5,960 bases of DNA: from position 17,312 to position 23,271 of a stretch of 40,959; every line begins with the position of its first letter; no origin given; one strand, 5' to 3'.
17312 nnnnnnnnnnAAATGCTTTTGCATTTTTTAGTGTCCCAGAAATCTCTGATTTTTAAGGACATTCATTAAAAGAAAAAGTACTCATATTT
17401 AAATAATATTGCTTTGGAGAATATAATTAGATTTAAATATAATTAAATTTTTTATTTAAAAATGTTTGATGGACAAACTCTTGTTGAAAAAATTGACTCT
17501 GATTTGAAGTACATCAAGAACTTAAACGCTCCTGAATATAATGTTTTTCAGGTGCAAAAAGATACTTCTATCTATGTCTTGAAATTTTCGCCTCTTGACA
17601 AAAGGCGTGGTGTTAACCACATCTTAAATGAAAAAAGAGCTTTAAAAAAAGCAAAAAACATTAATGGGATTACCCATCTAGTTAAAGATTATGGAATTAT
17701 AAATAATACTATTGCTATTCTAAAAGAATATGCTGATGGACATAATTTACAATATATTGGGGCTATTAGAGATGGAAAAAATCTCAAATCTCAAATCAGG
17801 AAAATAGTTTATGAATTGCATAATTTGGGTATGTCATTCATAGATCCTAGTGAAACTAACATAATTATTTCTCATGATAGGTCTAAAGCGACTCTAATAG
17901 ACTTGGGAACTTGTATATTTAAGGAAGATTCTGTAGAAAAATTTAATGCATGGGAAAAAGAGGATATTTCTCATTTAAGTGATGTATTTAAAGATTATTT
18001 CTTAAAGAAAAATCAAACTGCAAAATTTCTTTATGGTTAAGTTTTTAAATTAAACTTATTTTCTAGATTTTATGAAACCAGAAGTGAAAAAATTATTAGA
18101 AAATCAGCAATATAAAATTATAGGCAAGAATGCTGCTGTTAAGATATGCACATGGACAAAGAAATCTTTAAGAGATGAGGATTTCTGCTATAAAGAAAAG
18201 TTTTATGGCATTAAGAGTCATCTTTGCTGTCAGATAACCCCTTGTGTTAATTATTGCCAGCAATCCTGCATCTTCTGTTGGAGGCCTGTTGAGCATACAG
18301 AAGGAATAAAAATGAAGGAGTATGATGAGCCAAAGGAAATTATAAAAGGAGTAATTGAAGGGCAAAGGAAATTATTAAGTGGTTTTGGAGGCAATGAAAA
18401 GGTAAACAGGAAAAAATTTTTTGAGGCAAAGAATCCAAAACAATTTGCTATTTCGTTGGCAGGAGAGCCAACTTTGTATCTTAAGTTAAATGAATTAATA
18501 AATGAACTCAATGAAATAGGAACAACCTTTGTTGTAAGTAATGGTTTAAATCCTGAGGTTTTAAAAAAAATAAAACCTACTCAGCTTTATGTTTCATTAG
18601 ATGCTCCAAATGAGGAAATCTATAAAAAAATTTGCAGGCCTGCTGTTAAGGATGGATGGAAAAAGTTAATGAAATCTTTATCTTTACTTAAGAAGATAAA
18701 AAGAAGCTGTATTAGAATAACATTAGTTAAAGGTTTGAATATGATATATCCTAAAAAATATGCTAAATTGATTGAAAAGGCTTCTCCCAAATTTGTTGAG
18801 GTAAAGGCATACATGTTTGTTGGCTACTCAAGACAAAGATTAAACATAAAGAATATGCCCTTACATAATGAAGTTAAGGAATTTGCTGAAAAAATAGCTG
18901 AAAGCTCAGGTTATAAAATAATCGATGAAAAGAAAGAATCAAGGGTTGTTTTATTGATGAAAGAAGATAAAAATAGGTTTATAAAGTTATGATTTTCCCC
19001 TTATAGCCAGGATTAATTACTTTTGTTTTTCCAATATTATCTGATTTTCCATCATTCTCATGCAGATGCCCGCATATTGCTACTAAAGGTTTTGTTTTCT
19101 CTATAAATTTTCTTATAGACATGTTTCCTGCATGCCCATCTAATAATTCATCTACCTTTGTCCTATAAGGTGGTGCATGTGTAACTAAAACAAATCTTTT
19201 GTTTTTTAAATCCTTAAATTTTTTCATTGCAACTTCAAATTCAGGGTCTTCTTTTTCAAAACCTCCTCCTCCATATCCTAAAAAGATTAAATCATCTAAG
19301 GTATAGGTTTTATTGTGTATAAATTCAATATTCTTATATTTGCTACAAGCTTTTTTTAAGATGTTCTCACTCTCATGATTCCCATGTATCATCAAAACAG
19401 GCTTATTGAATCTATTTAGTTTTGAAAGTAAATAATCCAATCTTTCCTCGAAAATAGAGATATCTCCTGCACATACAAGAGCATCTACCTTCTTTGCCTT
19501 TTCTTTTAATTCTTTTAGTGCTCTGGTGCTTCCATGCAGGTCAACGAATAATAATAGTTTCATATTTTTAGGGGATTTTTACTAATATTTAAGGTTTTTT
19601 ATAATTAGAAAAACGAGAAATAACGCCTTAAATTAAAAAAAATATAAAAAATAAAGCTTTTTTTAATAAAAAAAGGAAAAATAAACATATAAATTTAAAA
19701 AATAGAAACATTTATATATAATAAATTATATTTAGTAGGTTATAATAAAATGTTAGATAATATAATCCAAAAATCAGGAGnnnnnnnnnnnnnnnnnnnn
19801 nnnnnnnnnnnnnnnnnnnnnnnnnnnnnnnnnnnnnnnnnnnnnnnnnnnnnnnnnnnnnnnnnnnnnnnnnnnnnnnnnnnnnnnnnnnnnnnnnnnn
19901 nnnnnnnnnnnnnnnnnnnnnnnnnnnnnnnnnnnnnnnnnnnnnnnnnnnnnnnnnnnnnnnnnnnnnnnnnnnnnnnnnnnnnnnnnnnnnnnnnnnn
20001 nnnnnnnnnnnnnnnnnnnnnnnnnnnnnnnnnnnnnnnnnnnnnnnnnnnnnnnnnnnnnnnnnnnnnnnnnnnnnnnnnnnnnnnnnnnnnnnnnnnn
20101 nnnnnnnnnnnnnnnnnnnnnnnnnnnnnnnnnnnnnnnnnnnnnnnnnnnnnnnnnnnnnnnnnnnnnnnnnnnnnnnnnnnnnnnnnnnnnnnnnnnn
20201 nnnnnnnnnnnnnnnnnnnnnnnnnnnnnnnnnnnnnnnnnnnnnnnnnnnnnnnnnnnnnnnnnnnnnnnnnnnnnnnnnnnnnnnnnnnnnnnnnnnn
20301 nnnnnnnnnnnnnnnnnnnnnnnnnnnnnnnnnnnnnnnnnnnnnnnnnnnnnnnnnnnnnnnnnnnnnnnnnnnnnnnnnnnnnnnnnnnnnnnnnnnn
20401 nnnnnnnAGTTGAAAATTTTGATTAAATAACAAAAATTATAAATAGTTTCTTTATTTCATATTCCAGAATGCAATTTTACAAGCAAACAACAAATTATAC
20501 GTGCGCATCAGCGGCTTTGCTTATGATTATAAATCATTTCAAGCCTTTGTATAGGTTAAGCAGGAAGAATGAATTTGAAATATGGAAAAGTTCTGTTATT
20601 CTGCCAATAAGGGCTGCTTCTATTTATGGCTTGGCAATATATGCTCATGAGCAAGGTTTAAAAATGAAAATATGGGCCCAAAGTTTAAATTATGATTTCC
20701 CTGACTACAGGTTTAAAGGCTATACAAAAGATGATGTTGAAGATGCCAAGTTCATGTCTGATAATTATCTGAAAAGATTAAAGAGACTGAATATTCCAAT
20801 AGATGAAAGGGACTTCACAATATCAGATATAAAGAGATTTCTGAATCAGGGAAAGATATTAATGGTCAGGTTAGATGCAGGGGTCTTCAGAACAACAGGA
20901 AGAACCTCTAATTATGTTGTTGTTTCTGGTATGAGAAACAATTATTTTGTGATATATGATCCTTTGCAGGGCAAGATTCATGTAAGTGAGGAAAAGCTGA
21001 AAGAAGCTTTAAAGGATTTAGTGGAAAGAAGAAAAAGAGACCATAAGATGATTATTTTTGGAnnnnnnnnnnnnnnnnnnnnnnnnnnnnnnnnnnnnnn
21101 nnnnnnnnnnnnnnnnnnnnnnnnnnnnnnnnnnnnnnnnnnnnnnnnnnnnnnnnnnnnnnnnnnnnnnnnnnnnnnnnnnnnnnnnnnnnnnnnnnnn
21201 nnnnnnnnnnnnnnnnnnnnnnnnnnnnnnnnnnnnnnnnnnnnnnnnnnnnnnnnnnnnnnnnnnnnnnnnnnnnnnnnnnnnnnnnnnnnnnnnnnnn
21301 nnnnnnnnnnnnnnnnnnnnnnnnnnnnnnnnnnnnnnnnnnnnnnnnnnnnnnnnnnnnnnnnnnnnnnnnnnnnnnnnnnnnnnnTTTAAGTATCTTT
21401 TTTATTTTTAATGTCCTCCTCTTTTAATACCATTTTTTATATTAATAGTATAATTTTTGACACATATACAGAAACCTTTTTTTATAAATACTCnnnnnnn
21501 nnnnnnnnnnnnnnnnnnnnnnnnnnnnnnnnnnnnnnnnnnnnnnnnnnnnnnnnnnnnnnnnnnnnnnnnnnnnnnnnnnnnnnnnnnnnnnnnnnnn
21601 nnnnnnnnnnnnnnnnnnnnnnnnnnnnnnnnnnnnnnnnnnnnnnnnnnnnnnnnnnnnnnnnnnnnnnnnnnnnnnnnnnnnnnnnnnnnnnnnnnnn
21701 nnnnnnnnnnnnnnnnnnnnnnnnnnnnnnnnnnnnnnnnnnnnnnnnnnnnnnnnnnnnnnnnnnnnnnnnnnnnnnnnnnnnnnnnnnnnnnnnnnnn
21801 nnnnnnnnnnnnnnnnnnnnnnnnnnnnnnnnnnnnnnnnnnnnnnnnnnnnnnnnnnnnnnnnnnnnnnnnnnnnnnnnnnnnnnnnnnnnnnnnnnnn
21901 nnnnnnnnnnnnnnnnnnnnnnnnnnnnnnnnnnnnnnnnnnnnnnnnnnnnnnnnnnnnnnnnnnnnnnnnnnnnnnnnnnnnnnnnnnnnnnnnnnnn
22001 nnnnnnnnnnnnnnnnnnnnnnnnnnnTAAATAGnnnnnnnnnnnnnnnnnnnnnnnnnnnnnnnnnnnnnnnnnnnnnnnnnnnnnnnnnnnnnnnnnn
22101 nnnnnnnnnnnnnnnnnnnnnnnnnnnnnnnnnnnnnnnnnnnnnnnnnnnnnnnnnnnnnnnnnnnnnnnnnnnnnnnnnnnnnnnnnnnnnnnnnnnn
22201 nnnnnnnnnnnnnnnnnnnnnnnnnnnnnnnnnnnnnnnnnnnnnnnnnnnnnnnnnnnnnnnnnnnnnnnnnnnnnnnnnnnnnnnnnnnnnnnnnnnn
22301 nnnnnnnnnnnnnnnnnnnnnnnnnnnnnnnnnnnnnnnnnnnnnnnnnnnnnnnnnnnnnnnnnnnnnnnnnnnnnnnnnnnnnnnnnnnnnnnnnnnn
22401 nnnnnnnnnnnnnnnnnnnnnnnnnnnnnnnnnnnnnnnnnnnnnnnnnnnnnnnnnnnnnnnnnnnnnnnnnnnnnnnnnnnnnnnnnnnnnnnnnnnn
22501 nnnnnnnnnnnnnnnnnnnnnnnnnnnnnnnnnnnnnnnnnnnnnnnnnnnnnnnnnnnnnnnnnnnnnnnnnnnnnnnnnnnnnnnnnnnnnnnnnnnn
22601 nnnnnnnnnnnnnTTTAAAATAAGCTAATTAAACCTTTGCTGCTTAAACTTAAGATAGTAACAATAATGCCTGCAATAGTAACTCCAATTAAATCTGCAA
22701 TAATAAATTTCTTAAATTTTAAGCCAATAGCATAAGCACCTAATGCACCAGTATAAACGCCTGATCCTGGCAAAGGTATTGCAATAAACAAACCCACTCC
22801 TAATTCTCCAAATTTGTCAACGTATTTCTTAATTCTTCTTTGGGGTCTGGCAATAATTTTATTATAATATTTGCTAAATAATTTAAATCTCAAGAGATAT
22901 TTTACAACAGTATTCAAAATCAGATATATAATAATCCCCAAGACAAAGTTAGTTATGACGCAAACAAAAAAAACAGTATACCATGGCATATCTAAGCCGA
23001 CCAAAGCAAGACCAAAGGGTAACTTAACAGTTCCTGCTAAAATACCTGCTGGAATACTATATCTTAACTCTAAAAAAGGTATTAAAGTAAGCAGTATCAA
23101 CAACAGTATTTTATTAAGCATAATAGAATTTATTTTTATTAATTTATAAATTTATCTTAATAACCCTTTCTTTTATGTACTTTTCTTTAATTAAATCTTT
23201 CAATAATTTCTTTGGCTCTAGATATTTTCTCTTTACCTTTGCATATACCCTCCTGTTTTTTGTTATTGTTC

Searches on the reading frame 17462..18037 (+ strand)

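Call 9: search_protein_families(library=pfam, proteins=[window:17462-18037:+], max_evalue=0.001)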
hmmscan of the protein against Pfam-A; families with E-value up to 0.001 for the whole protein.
window:17462-18037:+ (192 aa): 2 families
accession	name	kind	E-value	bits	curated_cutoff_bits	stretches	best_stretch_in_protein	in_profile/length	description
PF06176.17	WaaY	-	4e-05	23.8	20.3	1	82-148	116-178/229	Lipopolysaccharide core biosynthesis protein (WaaY)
PF00069.31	Pkinase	-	6.8e-05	22.8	31.7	1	32-156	19-150/263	Protein kinase domain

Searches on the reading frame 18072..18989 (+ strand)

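Call 9: search_protein_families(library=pfam, proteins=[window:18072-18989:+], max_evalue=0.001)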
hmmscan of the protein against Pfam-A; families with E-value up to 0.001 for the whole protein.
window:18072-18989:+ (306 aa): 2 families
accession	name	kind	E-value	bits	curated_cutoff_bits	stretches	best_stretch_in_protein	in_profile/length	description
PF08608.17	Wyosine_form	-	1.7e-25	89.4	22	1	236-296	1-62/63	Wyosine base formation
PF04055.27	Radical_SAM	-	3e-16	60.5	29.5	1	59-233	4-165/166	Radical SAM superfamily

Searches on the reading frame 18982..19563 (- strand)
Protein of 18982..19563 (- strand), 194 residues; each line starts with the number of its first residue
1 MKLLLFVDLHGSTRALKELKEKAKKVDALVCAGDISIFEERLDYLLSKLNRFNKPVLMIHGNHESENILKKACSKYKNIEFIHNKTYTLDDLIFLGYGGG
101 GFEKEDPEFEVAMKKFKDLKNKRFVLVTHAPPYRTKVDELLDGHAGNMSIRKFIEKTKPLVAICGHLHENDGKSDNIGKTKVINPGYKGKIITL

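Call 9: search_protein_families(library=pfam, proteins=[window:18982-19563:-], max_evalue=0.001)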
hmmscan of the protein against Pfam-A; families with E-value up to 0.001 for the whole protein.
window:18982-19563:- (194 aa): 3 families
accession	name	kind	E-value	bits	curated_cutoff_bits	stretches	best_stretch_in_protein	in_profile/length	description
PF00149.33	Metallophos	-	2e-17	64.7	21.5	1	1-169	1-190/191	Calcineurin-like phosphoesterase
PF12850.12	Metallophos_2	-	3.1e-15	56.9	27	1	1-186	1-133/154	Calcineurin-like phosphoesterase superfamily domain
PF14582.11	Metallophos_3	-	9.8e-13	48.5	28.2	1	41-186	77-237/259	Metallophosphoesterase, calcineurin superfamily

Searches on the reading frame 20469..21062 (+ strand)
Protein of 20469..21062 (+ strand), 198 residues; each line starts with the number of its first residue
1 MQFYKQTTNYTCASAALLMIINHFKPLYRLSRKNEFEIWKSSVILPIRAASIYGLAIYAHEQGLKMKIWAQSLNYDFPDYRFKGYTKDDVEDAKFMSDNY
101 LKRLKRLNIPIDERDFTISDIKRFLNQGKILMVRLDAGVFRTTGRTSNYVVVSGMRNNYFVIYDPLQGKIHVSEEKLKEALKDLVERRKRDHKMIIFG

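Call 9: search_protein_families(library=pfam, proteins=[window:20469-21062:+], max_evalue=0.001)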
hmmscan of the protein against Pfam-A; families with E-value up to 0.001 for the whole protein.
window:20469-21062:+ (198 aa): 3 families
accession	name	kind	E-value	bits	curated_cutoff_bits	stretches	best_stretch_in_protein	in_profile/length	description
PF11814.14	DUF3335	-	1.3e-21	77.5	25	1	2-167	2-167/206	Peptidase_C39 like family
PF03412.21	Peptidase_C39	-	1.1e-08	35.4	22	1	143-179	83-119/133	Peptidase C39 family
PF09778.15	Guanylate_cyc_2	-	0.00051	19.9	28.1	1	3-148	3-144/212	Guanylylate cyclase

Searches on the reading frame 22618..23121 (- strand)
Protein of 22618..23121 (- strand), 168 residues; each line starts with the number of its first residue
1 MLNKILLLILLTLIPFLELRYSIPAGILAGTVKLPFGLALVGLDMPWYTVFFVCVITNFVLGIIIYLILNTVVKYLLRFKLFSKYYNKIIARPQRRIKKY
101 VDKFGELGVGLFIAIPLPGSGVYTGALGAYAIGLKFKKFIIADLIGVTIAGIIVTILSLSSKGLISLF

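Call 23: search_protein_families(library=pfam, proteins=[window:22618-23121:-])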
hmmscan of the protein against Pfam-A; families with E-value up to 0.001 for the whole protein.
window:22618-23121:- (168 aa): 1 family
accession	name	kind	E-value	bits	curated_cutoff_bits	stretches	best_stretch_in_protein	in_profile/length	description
PF06695.16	Sm_multidrug_ex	-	3.1e-27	96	30.7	1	18-153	1-121/121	Putative small multi-drug export protein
